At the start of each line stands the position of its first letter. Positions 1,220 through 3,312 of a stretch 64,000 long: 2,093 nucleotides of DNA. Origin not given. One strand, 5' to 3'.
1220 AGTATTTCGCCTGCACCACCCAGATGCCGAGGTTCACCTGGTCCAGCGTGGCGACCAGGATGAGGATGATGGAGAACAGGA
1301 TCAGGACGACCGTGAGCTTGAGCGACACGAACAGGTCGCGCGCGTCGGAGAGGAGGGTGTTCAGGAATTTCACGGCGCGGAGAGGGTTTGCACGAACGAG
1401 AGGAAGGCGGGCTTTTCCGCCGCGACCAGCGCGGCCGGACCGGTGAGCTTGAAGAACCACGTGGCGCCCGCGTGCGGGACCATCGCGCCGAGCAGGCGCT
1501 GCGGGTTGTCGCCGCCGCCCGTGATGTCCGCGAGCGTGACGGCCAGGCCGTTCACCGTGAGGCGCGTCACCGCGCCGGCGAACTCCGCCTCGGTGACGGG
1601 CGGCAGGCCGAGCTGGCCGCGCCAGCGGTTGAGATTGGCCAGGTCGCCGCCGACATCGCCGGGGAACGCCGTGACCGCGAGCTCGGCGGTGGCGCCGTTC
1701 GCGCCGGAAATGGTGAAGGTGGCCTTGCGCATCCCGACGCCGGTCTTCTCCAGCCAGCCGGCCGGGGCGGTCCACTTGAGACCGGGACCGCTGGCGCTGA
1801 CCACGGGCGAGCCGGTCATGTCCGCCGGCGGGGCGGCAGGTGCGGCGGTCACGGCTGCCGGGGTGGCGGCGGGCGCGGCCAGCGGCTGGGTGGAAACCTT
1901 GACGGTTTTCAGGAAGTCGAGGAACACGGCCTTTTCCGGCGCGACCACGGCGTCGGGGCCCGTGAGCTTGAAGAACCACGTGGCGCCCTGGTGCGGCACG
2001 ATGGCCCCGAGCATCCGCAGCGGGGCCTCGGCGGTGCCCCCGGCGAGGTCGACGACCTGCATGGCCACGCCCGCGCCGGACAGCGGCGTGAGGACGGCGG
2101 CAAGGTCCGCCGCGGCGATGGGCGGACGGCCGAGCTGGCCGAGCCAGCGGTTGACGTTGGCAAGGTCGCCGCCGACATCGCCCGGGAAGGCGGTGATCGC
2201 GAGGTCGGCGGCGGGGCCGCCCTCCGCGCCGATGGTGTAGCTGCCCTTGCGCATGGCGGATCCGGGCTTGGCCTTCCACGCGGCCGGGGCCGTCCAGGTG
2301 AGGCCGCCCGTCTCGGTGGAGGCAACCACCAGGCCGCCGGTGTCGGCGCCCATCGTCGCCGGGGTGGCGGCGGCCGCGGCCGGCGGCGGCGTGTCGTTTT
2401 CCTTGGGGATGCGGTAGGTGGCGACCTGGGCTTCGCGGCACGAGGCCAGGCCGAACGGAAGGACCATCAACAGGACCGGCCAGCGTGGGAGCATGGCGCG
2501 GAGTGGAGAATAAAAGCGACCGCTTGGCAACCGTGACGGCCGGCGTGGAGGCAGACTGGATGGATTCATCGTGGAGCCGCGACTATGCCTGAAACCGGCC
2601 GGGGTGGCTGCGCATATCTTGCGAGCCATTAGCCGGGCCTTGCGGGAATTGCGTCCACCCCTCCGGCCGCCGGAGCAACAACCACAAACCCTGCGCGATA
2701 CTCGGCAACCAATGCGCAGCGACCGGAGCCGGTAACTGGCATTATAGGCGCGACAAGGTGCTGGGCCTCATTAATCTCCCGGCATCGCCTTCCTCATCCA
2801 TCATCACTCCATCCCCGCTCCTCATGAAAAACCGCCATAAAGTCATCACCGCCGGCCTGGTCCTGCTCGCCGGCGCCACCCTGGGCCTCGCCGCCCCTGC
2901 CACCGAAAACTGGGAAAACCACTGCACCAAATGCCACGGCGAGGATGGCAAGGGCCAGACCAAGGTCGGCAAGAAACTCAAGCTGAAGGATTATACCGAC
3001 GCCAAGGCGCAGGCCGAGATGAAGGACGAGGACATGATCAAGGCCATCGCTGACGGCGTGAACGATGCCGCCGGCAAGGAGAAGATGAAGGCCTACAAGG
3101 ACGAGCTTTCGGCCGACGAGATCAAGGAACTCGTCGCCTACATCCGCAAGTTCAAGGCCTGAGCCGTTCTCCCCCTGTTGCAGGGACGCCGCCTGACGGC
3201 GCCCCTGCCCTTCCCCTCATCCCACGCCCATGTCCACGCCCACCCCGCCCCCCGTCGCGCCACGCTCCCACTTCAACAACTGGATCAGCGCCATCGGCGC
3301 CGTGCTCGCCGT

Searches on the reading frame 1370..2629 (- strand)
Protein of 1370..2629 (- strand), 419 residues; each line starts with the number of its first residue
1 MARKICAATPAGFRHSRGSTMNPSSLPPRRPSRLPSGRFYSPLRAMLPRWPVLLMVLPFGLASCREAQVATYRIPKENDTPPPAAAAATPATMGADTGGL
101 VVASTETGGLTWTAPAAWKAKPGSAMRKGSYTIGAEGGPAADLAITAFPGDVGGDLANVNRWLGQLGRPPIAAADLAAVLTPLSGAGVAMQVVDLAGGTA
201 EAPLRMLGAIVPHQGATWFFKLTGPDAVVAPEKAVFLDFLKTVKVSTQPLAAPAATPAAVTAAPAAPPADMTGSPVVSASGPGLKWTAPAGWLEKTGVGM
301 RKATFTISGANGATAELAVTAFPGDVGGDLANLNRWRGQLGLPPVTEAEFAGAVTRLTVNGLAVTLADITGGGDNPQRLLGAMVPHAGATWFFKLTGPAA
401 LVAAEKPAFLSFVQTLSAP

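Call 3: search_protein_families(library=pfam, proteins=[window:1370-2629:-], max_evalue=0.01)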
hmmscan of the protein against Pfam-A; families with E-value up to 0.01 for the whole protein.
window:1370-2629:- (419 aa): 0 families

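Call 4: search_protein_families(library=ncbifam, proteins=[window:1370-2629:-], max_evalue=0.01)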
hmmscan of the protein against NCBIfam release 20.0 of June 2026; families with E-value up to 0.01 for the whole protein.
window:1370-2629:- (419 aa): 1 family
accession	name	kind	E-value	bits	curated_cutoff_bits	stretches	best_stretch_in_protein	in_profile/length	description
TIGR03931.1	T7SS_Rv3446c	hypoth_equivalog_domain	0.0012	19.2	47.6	0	56-160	20-114/194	type VII secretion-associated protein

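Call 73: search_protein_families(library=pfam, proteins=[window:1373-2494:-], max_evalue=0.01)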
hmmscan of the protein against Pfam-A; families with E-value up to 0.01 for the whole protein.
window:1373-2494:- (374 aa): 0 families

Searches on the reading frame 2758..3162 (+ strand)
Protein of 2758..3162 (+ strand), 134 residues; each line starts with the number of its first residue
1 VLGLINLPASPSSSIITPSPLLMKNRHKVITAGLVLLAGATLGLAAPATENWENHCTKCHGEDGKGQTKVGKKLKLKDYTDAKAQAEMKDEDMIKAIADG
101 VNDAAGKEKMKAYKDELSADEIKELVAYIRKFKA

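Call 3: search_protein_families(library=pfam, proteins=[window:2758-3162:+], max_evalue=0.01)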
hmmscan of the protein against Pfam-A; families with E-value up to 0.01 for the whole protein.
window:2758-3162:+ (134 aa): 2 families
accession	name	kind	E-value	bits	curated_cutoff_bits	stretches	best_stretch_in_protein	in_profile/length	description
PF00034.26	Cytochrom_C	-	5.8e-11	44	21.3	1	52-131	8-88/90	Cytochrome c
PF13442.11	Cytochrome_CBB3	-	7.2e-11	42.7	27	1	46-129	4-68/68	Cytochrome C oxidase, cbb3-type, subunit III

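Call 4: search_protein_families(library=ncbifam, proteins=[window:2758-3162:+], max_evalue=0.01)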
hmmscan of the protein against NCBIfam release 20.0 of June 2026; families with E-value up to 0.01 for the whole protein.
window:2758-3162:+ (134 aa): 4 families
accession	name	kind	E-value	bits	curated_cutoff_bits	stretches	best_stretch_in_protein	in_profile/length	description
NF011054.0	PRK14486.1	equivalog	5.4e-10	39.2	447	1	50-133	220-291/294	putative bifunctional cbb3-type cytochrome c oxidase subunit II/cytochrome c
NF045930.1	Cytc6PetJCyano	equivalog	6.7e-09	35.7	135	1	47-129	30-102/110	cytochrome c6 PetJ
TIGR00782.1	ccoP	equivalog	1e-06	28.3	179.95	1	49-131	207-280/285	cytochrome-c oxidase, cbb3-type subunit III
TIGR03872.1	cytochrome_MoxG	equivalog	5.7e-05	23.3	147.8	1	49-132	48-121/133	cytochrome c(L), periplasmic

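Call 33: search_solved_structures(query=window:2758-3162:+, max_evalue=0.01)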
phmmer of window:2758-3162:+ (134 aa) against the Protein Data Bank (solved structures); distinct sequences matched with E-value up to 0.01: 15.
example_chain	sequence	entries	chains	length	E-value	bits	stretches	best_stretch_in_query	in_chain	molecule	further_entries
5mxy_A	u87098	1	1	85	1.2e-09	41.5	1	53-133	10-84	Cytochrome c-552 Ks_3358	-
5mxz_A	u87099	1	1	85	1.4e-09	41.3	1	54-133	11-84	Cytochrome c-552 Ks_3358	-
7o38_A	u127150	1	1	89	1.8e-09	40.9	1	48-132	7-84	Cytochrome c-552 Ks_3357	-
6r6n_B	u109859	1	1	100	2.5e-06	30.8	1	54-132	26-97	KustA0088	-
7vzg_C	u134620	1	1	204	4e-06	30.1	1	52-133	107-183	Cytochrome c, mono-and diheme variants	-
7vzr_C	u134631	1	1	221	4.5e-06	30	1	52-133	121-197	Cytochrome c, mono-and diheme variants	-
6r6m_B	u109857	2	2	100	1.7e-05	28.1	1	54-132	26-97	Kusta0088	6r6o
7vzg_c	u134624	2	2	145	7.4e-05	26.1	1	45-133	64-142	Cytochrome c domain-containing protein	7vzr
5xdh_A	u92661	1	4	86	0.00023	24.5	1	51-104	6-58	Putative cytochrome c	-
4eif_A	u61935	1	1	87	0.00094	22.5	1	50-129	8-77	Cytochrome c6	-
4eie_A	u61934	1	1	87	0.0018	21.5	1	50-129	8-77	Cytochrome c6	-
6h5l_B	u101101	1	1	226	0.0038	20.5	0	52-129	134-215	Conserved hypothetical cytochrome protein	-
4xxl_A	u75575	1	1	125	0.0082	19.5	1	28-129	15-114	Cytochrome c class I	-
8snh_G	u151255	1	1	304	0.0096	19.2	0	32-72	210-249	Cbb3-type cytochrome c oxidase subunit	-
8yts_A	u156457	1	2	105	0.0097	19.2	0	28-68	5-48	Cytochrome C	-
